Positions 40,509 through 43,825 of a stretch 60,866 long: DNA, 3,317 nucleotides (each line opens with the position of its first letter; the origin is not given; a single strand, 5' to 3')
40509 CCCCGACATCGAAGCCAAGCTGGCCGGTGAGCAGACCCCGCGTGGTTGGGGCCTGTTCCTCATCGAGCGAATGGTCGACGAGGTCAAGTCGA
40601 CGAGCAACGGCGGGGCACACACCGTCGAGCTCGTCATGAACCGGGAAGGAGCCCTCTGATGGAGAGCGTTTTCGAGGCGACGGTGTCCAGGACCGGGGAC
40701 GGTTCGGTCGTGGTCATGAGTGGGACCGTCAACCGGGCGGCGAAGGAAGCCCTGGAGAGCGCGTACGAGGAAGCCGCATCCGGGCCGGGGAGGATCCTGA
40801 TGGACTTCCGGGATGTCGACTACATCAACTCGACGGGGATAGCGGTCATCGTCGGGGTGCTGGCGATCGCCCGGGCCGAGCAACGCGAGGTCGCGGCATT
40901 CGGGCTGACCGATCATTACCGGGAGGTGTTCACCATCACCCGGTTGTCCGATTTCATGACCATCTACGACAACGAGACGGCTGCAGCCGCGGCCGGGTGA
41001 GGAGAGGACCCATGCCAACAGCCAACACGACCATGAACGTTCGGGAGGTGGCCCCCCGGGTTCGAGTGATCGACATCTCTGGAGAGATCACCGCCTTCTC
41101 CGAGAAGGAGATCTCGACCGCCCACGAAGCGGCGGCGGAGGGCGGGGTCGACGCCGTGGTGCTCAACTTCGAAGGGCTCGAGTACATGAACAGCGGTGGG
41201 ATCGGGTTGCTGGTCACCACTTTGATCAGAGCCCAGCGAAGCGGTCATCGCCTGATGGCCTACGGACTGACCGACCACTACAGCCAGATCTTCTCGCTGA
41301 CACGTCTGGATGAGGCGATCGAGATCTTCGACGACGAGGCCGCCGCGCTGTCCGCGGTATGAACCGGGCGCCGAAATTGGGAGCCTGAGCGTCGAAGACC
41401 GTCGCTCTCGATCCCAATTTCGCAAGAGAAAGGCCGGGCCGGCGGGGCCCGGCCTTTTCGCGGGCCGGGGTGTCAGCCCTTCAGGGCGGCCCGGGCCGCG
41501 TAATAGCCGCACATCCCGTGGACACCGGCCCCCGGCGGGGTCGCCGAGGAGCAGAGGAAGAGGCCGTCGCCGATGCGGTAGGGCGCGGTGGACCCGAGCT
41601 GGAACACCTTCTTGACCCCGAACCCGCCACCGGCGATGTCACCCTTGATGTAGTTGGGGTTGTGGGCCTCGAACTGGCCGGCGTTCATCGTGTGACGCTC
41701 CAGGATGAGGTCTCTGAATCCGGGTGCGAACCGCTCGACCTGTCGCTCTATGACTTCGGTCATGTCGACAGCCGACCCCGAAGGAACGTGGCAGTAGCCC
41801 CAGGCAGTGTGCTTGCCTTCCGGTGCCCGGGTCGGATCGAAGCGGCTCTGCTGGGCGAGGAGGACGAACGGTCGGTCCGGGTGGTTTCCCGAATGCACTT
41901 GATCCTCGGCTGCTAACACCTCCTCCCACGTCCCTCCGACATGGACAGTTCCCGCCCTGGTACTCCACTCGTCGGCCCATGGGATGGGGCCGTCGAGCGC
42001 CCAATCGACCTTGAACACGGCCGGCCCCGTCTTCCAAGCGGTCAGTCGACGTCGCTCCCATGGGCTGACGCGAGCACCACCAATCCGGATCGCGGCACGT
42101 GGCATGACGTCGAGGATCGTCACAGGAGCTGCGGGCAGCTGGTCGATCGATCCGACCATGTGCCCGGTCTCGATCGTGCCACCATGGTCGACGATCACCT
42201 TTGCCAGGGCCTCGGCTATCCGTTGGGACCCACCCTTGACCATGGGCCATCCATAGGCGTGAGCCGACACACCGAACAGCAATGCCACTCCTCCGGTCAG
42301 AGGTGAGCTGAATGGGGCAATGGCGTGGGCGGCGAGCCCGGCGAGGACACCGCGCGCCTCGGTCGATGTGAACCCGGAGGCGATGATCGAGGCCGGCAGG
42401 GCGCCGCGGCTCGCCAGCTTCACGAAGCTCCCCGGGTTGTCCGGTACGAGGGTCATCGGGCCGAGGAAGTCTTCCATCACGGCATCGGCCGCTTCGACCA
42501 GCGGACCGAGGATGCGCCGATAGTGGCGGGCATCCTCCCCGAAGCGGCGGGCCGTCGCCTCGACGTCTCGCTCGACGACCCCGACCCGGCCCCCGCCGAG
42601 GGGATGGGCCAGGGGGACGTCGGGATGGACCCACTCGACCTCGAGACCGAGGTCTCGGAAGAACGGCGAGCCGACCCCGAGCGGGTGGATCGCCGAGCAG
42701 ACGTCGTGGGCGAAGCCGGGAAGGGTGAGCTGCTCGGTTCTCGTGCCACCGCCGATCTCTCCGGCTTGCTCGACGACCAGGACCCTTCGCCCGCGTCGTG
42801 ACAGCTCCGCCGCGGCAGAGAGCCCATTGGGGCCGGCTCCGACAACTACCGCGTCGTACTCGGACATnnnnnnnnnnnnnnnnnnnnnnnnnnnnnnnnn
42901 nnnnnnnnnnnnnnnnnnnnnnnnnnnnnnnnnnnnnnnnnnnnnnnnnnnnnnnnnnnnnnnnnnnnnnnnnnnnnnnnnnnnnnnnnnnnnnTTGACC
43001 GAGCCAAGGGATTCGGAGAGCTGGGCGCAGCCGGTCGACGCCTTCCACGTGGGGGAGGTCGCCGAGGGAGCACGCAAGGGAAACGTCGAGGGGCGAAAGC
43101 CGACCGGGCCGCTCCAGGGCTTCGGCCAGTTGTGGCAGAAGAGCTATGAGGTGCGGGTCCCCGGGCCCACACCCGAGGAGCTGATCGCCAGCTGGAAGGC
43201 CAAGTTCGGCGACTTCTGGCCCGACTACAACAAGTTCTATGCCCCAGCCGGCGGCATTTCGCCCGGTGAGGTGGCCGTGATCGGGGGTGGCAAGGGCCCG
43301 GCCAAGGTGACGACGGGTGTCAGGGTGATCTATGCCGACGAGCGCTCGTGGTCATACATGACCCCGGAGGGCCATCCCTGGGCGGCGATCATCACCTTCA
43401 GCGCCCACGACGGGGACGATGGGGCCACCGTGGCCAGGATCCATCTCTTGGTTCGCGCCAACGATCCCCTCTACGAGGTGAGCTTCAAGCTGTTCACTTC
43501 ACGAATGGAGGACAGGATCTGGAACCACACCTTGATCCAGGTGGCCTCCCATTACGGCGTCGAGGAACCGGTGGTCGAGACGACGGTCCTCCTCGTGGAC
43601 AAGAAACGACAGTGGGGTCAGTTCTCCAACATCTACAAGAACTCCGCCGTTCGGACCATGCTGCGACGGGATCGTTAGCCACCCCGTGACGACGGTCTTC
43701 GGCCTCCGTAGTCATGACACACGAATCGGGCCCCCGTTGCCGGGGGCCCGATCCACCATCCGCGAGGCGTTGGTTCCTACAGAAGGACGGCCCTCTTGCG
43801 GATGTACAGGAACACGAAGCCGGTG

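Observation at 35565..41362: Six-gene operon: three kinase-less membrane sensor paralogs, a PP2C/RsbW-kinase fusion and two STAS proteins, i.e. a partner-switching module with no sigma factor or other visible output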

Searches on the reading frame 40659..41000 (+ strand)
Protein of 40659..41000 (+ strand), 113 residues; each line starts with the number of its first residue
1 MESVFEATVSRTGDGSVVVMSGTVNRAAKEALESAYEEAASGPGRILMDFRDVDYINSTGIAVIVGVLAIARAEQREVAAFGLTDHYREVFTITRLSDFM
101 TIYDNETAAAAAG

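Call 4: search_protein_families(library=pfam, proteins=[window:40659-41000:+], max_evalue=0.01)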
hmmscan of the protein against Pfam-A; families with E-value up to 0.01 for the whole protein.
window:40659-41000:+ (113 aa): 2 families
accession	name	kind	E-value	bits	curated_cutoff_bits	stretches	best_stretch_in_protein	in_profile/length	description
PF01740.26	STAS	-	2.6e-10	40.4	22.6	1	14-108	9-105/106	STAS domain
PF13466.11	STAS_2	-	1.5e-07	31.9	29.2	1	19-96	2-79/80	STAS domain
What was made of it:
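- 40659..41000 (+): Gene 5: STAS protein (113 aa), phosphorylatable Ser58 (codon 40830-40832). Pfam STAS 2.6e-10 (call 4).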

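Call 18: search_protein_families(library=ncbifam, proteins=[window:40659-40997:+], max_evalue=0.01)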
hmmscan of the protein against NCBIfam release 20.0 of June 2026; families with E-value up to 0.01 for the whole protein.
window:40659-40997:+ (113 aa): 4 families
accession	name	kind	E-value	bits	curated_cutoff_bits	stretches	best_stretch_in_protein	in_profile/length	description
TIGR00377.1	ant_ant_sig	superfamily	1e-12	47.9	53.45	1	5-105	3-105/108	anti-sigma factor antagonist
TIGR02886.1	spore_II_AA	equivalog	7.3e-07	29.1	114.75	1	13-109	7-105/106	anti-sigma F factor antagonist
NF033618.0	mlaB_1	equivalog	0.00013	22.3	90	1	15-98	9-90/94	lipid asymmetry maintenance protein MlaB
NF047705.1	slr1659_superfam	superfamily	0.00097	19.4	100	1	17-75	18-80/111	slr1659 superfamily regulator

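Call 86: search_solved_structures(query=window:40659-40997:+, max_evalue=0.01, show_alignments=2)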
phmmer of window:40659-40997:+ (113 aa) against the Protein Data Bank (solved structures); distinct sequences matched with E-value up to 0.01: 3.
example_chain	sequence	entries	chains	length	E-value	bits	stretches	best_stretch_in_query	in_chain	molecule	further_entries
4hyl_A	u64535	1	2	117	2.3e-06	31.2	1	11-102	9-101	Stage II sporulation protein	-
6m36_B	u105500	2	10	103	0.0021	21.7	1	44-102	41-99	Anti-sigma-B factor antagonist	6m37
1sbo_A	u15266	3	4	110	0.0069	20.1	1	14-105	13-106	Putative anti-sigma factor antagonist TM1442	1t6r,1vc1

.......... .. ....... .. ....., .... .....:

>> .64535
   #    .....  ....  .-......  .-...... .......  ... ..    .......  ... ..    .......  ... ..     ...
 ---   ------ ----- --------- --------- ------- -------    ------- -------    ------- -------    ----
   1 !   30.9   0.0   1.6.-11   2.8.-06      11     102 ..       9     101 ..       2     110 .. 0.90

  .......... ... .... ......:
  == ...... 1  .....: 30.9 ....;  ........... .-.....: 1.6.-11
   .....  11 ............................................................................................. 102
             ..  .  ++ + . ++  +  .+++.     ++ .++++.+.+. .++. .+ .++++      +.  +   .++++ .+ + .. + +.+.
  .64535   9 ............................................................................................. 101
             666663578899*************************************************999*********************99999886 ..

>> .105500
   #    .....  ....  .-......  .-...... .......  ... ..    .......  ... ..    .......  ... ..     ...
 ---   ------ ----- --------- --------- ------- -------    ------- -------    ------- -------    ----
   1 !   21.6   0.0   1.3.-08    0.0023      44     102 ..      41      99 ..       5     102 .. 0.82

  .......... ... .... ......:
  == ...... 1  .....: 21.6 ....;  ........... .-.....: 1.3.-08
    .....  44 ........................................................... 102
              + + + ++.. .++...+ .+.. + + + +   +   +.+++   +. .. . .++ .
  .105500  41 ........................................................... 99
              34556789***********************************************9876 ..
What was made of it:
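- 40659..41000 (+): Ser aligns with RsbV Ser56 in 6m36_B (call 86).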

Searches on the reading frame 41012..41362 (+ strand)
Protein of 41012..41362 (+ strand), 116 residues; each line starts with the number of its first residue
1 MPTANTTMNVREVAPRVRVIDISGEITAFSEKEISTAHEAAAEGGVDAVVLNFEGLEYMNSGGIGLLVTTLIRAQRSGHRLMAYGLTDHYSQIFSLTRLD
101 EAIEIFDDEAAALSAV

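Call 4: search_protein_families(library=pfam, proteins=[window:41012-41362:+], max_evalue=0.01)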
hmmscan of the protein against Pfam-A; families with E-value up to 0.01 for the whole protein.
window:41012-41362:+ (116 aa): 2 families
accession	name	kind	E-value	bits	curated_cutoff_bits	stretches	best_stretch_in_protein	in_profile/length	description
PF01740.26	STAS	-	2.8e-13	50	22.6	1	12-112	5-106/106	STAS domain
PF13466.11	STAS_2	-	6.1e-10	39.6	29.2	1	20-100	1-80/80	STAS domain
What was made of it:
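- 41012..41362 (+): Gene 6: STAS protein (116 aa), phosphorylatable Ser61 (codon 41192-41194). Pfam STAS 2.8e-13 (call 4).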

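Call 18: search_protein_families(library=ncbifam, proteins=[window:41012-41359:+], max_evalue=0.01)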
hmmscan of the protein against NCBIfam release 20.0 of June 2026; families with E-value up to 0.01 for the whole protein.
window:41012-41359:+ (116 aa): 4 families
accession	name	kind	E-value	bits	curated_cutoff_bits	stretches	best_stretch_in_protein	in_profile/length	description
TIGR00377.1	ant_ant_sig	superfamily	3e-14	52.8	53.45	1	16-108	12-105/108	anti-sigma factor antagonist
TIGR02886.1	spore_II_AA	equivalog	7.4e-09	35.6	114.75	1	16-113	8-106/106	anti-sigma F factor antagonist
NF047705.1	slr1659_superfam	superfamily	0.00013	22.2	100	1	22-95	21-98/111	slr1659 superfamily regulator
NF033618.0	mlaB_1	equivalog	0.0057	17.1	90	1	48-103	37-92/94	lipid asymmetry maintenance protein MlaB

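Call 87: search_solved_structures(query=window:41012-41359:+, max_evalue=0.01, show_alignments=2)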
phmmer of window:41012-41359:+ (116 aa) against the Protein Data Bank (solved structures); distinct sequences matched with E-value up to 0.01: 7.
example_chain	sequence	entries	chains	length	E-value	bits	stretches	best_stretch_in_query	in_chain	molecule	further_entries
1sbo_A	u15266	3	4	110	4.7e-07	33.3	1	18-108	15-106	Putative anti-sigma factor antagonist TM1442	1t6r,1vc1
6m36_B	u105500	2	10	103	2.9e-05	27.6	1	18-105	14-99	Anti-sigma-B factor antagonist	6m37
1th8_B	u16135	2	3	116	0.00017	25.1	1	12-115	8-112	Anti-sigma F factor antagonist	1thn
1tid_B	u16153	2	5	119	0.00045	23.8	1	12-115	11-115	Anti-sigma F factor antagonist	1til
1auz_A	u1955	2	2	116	0.00059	23.4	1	8-113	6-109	SPOIIAA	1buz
1h4y_A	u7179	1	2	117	0.00082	22.9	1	16-84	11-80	ANTI-SIGMA F FACTOR ANTAGONIST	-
1h4x_A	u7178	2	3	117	0.00083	22.9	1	16-84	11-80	ANTI-SIGMA F FACTOR ANTAGONIST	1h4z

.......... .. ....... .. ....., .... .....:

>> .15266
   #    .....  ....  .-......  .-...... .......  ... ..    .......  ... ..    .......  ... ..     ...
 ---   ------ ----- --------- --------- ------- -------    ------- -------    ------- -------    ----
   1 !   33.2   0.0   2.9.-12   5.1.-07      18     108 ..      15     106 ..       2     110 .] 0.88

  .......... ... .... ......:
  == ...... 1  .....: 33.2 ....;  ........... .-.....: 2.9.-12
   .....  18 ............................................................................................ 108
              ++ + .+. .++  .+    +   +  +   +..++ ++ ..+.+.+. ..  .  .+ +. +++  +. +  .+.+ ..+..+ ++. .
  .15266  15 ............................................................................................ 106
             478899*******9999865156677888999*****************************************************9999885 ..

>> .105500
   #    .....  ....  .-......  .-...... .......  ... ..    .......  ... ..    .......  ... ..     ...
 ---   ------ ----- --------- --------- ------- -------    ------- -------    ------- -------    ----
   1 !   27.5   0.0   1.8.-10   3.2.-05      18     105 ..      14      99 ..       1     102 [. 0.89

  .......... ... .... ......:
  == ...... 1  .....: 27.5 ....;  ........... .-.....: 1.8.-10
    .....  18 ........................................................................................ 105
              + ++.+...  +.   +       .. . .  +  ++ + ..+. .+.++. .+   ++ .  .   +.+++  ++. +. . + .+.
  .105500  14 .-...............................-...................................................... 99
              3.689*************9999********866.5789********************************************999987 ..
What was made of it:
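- On Partner-switching module (RsbU/RsbW/RsbV type): Ser58 and Ser61 align with RsbV Ser56 (calls 86, 87).
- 41012..41362 (+): Alignment to RsbV and TM1442 (call 87).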

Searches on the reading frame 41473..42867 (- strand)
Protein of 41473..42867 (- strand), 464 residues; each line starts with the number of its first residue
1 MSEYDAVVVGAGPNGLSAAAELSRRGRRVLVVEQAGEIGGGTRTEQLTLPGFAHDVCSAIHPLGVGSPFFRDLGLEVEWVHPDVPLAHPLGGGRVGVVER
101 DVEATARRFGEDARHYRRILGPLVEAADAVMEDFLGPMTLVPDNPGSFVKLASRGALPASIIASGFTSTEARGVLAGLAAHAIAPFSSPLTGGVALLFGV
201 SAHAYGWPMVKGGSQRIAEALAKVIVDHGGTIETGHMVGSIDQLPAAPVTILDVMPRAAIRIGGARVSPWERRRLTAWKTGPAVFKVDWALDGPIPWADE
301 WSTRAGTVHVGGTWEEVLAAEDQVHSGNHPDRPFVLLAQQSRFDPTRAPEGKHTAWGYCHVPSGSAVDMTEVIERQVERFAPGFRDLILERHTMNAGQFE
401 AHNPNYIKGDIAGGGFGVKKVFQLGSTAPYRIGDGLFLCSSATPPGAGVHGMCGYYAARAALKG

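Call 4: search_protein_families(library=pfam, proteins=[window:41473-42867:-], max_evalue=0.01)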
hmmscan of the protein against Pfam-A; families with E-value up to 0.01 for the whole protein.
window:41473-42867:- (464 aa): 11 families
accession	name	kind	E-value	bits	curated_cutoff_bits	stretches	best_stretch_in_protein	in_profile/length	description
PF13450.12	NAD_binding_8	-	4.8e-12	46.4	21.9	1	8-61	1-52/68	NAD(P)-binding Rossmann-like domain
PF01266.30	DAO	-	5.5e-08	33.2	27.9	1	5-42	1-38/353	FAD dependent oxidoreductase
PF01593.30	Amino_oxidase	-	2e-07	31.1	19.8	1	15-246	3-232/443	Flavin containing amine oxidoreductase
PF12831.13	FAD_oxidored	-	7.4e-07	29.2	27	1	5-47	1-42/416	FAD dependent oxidoreductase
PF00890.30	FAD_binding_2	-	8.5e-07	28.9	20.4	1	5-42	1-38/414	FAD binding domain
PF01946.23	Thi4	-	8.6e-07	28.9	26.2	1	3-42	17-57/235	Thi4 family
PF01494.25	FAD_binding_3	-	3.7e-06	26.8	22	1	4-36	2-34/349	FAD binding domain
PF03486.20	HI0933_like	-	2.2e-05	24.5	50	1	5-39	2-36/244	HI0933-like protein Rossmann domain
PF07992.20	Pyr_redox_2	-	4.8e-05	23.4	26.1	1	4-43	1-40/291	Pyridine nucleotide-disulphide oxidoreductase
PF00070.33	Pyr_redox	-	0.00063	20.7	22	1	6-39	2-35/82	Pyridine nucleotide-disulphide oxidoreductase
PF13738.12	Pyr_redox_3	-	0.0038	17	30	1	7-38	1-32/305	Pyridine nucleotide-disulphide oxidoreductase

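Call 90: search_protein_families(library=ncbifam, proteins=[window:41473-42867:-], max_evalue=0.01)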
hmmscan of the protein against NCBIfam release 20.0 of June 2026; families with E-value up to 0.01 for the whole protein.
window:41473-42867:- (464 aa): 90 families (the best 25 are shown)
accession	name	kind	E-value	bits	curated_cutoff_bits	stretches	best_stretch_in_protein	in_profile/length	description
NF045689.1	BCarotKetCrtO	equivalog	1.8e-21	76.3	1000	2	1-118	1-128/563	beta-carotene ketolase CrtO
TIGR02734.1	crtI_fam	subfamily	7.5e-13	48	238.1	1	6-56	1-49/504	phytoene desaturase family protein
NF005560.0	PRK07233.1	equivalog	2.9e-10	39.5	252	1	7-44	4-41/435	hypothetical protein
NF045637.1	carotdesatCrtDProt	equivalog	1.6e-09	36.9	580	1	7-44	2-39/485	1-hydroxycarotenoid 3,4-desaturase CrtD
NF003585.0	PRK05249.1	equivalog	4.2e-09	35.5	465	1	2-50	5-52/464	Si-specific NAD(P)(+) transhydrogenase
NF058655.1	CrtID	equivalog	2.1e-08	33.5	640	1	7-57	2-50/478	bifunctional phytoene desaturase/3,4-desaturase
TIGR02733.1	desat_CrtD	equivalog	1.8e-07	30.2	549.7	1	5-58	3-54/492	C-3',4' desaturase CrtD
TIGR03467.1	HpnE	equivalog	2.7e-07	30.3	283.05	1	7-43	2-38/430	hydroxysqualene dehydroxylase HpnE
NF005548.0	PRK07208.1-4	equivalog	2.8e-07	29.5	389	1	5-56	5-54/488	hypothetical protein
NF053556.1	prodigi_MAP_PigB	equivalog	5.8e-07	28.3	850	1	2-47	153-196/659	prodigiosin MAP biosynthesis oxidoreductase PigB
TIGR02032.1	GG-red-SF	subfamily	6.9e-07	29.2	158.8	1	4-38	1-35/297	geranylgeranyl reductase family protein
TIGR01372.1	soxA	subfamily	1e-06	26.8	1164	1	5-51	170-216/996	sarcosine oxidase subunit alpha family protein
TIGR00292.1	TIGR00292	equivalog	1.3e-06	27.8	148.3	1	3-43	21-61/254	sulfide-dependent adenosine diphosphate thiazole synthase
NF006002.0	PRK08132.1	subfamily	3e-06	25.9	416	1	4-44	26-66/552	FAD-dependent oxidoreductase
TIGR03997.1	mycofact_OYE_2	equivalog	3.8e-06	25.6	793.15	1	7-44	383-420/645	mycofactocin system FadH/OYE family oxidoreductase 2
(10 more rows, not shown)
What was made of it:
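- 41473..42867 (-): Conserved neighbour (called C4 here): FAD-dependent, CrtI/amine-oxidase-like oxidoreductase (464 aa). NCBIfam matches only below cutoff (call 90).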

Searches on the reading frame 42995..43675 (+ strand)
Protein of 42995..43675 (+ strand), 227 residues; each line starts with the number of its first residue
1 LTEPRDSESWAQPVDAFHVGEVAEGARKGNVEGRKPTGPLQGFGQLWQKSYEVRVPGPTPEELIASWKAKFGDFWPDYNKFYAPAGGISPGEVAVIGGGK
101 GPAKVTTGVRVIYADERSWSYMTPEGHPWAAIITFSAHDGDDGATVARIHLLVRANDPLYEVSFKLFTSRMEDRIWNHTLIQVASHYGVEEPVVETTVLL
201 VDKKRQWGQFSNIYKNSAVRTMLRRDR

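Call 90: search_protein_families(library=ncbifam, proteins=[window:42995-43675:+], max_evalue=0.01)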
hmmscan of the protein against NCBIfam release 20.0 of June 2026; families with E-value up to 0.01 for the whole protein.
window:42995-43675:+ (227 aa): 0 families

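Call 91: search_solved_structures(query=window:42995-43675:+, max_evalue=1)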
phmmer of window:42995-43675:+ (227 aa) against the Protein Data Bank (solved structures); distinct sequences matched with E-value up to 1: 8.
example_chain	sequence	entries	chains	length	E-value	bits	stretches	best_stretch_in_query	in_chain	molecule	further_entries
7jw7_B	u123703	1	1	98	0.039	16.5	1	52-106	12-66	Monobody 27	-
6apx_B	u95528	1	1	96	0.13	14.8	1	54-106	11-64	Monobody YSX1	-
4jmg_A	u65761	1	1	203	0.21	14.1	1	52-104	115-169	Clamp Ptpn11_pY580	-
5nkq_E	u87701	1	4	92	0.32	13.5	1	53-110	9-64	Monobody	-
2obg_A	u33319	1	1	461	0.56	12.7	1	54-106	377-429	Maltose Binding periplasmic Protein and Monobody MBP-74 Fusion protein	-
7yld_E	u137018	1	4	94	0.58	12.7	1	54-106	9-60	NN2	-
3csg_A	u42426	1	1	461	0.6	12.6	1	54-106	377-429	Maltose-binding protein Monobody YS1 Fusion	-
6ux8_B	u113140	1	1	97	0.73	12.3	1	52-105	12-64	Monobody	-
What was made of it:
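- Tried and rejected: PDB gave nothing for that neighbour (call 91).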
